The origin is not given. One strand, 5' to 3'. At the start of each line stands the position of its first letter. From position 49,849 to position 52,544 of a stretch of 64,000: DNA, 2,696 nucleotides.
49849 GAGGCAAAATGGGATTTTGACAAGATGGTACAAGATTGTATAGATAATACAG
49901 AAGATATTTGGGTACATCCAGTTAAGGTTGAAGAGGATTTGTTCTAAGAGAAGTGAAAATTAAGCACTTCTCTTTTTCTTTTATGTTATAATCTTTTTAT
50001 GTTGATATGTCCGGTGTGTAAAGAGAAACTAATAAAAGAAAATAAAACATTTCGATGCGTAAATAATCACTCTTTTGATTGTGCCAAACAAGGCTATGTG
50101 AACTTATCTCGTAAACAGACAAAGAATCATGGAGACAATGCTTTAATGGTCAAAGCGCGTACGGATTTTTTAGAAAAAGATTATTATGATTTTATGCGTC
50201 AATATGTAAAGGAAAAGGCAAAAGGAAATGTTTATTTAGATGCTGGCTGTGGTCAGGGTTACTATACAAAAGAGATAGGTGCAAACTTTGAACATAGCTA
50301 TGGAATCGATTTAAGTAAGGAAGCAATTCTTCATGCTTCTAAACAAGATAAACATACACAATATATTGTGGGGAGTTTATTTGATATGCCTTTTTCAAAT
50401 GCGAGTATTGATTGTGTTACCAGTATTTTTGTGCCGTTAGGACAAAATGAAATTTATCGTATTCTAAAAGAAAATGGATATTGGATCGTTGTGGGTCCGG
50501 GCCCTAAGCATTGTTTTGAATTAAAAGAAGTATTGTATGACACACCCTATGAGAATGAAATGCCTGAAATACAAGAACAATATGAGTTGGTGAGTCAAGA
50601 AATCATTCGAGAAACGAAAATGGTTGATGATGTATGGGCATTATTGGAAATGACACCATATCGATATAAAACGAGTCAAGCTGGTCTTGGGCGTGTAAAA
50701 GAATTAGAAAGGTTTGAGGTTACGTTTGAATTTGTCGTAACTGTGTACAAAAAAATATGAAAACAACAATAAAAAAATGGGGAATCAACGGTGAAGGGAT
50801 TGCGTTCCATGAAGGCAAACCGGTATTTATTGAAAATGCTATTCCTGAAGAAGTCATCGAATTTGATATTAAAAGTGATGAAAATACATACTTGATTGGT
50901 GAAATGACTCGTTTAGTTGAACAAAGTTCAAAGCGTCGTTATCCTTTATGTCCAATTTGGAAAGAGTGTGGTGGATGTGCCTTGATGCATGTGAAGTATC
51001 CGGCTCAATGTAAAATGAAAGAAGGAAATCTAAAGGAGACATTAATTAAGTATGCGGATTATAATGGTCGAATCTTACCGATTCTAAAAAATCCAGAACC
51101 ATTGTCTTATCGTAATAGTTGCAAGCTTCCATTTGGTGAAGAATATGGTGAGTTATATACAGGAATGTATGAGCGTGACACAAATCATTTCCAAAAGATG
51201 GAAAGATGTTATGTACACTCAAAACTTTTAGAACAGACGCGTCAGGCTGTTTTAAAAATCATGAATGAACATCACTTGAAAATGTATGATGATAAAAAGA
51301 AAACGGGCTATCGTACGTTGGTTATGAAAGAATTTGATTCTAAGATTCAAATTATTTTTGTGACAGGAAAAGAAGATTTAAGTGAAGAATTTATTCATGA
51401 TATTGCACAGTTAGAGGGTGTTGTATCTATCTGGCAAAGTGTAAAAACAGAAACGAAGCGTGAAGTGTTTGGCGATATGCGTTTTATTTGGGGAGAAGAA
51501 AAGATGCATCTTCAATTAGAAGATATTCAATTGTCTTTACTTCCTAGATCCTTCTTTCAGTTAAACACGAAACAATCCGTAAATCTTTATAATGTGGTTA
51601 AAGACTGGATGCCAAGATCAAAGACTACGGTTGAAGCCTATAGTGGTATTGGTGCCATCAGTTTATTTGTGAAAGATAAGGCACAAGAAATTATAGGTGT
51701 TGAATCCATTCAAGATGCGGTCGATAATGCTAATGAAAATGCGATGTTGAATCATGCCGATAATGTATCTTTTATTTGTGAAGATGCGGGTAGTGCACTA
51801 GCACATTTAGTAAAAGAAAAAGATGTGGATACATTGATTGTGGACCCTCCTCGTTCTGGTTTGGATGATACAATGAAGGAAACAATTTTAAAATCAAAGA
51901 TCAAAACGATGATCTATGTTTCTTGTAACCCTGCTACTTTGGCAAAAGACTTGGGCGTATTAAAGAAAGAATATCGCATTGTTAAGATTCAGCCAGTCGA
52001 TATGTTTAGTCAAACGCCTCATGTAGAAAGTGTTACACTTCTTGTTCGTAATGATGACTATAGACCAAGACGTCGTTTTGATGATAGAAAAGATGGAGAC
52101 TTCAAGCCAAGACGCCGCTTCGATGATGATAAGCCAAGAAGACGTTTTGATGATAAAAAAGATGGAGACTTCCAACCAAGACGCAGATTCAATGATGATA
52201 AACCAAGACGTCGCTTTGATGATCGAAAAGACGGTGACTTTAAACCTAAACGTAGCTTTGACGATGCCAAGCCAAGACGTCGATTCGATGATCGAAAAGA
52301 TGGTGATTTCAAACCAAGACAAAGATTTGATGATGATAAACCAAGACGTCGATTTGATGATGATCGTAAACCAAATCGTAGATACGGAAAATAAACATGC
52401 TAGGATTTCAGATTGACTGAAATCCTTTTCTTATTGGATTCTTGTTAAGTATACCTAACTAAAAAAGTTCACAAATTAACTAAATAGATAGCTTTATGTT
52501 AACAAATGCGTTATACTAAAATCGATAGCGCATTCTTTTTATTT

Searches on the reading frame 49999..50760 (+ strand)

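Call 4: search_protein_families(library=pfam, proteins=[window:49999-50760:+])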
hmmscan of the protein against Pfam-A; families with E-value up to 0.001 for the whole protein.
window:49999-50760:+ (253 aa): 7 families
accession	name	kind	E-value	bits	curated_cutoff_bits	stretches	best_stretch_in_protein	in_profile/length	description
PF21302.3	Zn_ribbon_RlmA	-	2.2e-15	56.8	27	1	3-40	2-39/44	RlmA, N-terminal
PF08241.18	Methyltransf_11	-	4.4e-14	53.3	21.2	1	80-163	1-94/95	Methyltransferase domain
PF13649.12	Methyltransf_25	-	1.4e-11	45.4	27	1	80-160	2-97/97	Methyltransferase domain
PF13847.12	Methyltransf_31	-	6.3e-09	36.1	27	1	75-174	3-114/145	Methyltransferase domain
PF08242.18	Methyltransf_12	-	2.4e-06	28.6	30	1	80-145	1-74/98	Methyltransferase domain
PF13489.12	Methyltransf_23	-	2.7e-06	27.6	27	1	62-145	9-90/164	Methyltransferase domain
PF13679.12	Methyltransf_32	-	0.0004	20.8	27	1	64-136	11-88/143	Methyltransferase domain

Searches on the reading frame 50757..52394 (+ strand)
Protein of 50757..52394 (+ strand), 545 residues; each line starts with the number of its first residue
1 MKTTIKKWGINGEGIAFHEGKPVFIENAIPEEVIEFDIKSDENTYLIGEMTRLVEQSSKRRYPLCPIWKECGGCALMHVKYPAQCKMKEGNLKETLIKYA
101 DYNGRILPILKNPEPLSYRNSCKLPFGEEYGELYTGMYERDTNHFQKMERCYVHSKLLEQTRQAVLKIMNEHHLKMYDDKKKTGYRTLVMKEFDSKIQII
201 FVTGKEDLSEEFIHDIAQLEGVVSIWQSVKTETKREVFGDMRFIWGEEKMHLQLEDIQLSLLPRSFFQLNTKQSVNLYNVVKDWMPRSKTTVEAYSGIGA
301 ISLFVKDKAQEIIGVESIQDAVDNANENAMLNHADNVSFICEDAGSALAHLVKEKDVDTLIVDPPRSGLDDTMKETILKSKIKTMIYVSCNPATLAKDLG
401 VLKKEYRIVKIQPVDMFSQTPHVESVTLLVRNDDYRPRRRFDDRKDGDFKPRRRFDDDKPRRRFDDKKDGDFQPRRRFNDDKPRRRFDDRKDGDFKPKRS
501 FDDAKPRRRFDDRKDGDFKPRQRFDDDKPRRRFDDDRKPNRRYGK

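Call 4: search_protein_families(library=pfam, proteins=[window:50757-52394:+])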
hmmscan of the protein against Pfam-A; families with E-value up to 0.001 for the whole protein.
window:50757-52394:+ (545 aa): 3 families
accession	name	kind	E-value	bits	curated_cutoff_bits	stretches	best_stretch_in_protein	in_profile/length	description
PF05958.17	tRNA_U5-meth_tr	-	5.3e-23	82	23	1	81-431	2-356/357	tRNA (Uracil-5-)-methyltransferase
PF13847.12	Methyltransf_31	-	5.9e-05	23.2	27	1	296-363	12-81/145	Methyltransferase domain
PF01938.26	TRAM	-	0.00046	20.4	21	0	5-50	12-60/61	TRAM domain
